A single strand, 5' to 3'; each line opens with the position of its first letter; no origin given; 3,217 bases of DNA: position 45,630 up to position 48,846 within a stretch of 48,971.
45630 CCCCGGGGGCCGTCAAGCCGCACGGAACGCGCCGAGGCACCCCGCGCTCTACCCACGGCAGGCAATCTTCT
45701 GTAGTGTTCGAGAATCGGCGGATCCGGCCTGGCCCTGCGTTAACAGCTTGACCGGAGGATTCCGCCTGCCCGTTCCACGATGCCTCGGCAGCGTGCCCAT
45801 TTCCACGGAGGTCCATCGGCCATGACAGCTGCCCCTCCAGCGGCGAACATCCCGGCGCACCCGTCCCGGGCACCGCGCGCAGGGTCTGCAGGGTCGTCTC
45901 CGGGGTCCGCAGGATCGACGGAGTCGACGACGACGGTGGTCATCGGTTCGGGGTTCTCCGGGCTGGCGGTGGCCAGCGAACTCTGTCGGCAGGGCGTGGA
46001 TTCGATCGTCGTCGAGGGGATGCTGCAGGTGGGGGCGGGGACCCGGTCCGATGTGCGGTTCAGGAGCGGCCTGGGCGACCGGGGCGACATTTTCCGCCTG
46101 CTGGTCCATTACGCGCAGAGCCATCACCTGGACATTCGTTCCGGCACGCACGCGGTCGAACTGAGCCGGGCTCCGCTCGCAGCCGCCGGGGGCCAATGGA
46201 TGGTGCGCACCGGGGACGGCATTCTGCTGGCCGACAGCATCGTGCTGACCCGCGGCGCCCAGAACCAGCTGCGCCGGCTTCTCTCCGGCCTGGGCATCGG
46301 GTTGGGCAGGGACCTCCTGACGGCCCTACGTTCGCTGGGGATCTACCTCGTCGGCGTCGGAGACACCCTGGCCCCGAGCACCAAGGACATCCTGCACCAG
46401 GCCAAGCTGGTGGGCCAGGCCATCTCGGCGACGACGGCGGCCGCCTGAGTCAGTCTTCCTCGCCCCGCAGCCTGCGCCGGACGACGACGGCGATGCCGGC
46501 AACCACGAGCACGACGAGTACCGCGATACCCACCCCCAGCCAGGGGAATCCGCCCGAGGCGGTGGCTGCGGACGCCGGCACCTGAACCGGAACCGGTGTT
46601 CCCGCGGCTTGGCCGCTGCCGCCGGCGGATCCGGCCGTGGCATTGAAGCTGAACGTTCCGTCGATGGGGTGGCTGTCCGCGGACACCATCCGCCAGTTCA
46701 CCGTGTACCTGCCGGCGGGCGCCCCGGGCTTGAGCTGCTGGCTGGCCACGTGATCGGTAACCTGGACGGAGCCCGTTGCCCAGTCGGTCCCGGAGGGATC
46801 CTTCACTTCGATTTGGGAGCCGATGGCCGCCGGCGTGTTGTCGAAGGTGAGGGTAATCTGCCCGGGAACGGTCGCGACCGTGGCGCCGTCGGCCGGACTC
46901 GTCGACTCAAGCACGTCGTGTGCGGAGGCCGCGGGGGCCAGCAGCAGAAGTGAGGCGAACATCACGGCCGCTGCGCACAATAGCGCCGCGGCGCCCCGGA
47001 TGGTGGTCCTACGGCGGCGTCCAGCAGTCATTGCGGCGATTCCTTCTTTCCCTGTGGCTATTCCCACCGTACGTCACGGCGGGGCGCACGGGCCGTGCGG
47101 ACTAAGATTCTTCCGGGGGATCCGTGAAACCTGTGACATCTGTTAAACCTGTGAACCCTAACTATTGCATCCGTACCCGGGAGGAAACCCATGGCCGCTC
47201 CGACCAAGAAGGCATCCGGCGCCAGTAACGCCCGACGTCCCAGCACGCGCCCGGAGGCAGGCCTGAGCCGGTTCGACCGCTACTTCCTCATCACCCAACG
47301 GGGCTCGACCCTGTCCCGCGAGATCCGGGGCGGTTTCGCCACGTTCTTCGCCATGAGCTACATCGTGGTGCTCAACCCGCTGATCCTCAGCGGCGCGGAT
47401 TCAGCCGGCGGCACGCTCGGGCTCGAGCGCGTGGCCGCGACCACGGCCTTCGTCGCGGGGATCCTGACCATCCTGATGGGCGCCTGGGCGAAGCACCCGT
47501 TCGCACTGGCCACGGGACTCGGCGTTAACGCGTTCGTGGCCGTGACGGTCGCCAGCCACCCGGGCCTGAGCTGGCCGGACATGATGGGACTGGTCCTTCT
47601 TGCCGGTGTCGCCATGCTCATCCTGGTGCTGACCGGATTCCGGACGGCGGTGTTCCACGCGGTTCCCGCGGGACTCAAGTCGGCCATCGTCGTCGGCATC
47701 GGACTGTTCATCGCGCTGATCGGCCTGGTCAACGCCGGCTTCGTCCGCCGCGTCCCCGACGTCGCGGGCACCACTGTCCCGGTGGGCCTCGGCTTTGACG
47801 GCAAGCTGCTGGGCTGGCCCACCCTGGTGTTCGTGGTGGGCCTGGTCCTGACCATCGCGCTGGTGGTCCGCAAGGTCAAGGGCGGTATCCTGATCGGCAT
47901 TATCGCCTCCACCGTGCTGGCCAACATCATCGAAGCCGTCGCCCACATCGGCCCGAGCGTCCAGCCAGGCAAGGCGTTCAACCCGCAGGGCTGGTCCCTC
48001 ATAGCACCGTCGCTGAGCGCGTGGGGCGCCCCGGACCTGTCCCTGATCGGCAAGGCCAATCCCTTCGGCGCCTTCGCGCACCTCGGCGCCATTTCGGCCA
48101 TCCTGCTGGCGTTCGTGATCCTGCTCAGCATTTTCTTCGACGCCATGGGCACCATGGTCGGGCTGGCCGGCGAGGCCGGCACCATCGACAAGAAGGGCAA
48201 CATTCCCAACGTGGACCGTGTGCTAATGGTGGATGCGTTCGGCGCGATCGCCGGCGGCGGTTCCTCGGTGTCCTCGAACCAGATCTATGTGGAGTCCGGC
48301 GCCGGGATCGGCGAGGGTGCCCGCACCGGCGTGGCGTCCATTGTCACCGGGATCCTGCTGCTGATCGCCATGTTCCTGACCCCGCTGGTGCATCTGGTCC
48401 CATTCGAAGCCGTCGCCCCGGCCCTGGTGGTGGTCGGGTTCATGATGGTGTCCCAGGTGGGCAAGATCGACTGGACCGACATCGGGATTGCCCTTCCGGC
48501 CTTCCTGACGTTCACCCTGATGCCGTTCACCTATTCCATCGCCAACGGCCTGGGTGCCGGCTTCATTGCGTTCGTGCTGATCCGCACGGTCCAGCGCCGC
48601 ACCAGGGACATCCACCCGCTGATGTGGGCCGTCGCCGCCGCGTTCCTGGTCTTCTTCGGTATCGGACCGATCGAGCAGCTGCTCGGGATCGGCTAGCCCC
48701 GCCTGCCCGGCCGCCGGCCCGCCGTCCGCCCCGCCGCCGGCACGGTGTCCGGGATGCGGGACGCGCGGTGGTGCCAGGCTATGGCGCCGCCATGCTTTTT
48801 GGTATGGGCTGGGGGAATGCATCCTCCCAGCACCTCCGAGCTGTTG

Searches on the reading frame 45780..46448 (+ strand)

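Call 45: search_protein_families(library=pfam, proteins=[window:45780-46448:+])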
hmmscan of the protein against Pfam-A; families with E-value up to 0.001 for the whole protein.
window:45780-46448:+ (222 aa): 3 families
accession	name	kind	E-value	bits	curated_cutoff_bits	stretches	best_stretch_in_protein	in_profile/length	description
PF01266.30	DAO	-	7.8e-06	26.1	27.9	0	53-88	3-38/353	FAD dependent oxidoreductase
PF01494.25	FAD_binding_3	-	5.6e-05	23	22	1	50-82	2-34/349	FAD binding domain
PF13450.12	NAD_binding_8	-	9e-05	23.1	21.9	1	54-93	1-40/68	NAD(P)-binding Rossmann-like domain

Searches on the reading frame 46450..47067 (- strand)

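Call 45: search_protein_families(library=pfam, proteins=[window:46450-47067:-])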
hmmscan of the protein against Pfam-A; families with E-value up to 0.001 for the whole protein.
window:46450-47067:- (205 aa): 1 family
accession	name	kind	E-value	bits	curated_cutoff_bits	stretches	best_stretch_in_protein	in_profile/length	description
PF04234.18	CopC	-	1.9e-24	86.9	23.3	1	50-142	1-91/92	CopC domain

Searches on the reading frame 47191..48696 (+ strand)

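Call 45: search_protein_families(library=pfam, proteins=[window:47191-48696:+])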
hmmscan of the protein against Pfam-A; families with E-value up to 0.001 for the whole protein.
window:47191-48696:+ (501 aa): 1 family
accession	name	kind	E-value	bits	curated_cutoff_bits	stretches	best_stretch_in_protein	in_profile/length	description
PF00860.26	Xan_ur_permease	-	7.3e-28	97.8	27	1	45-451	4-384/389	Permease family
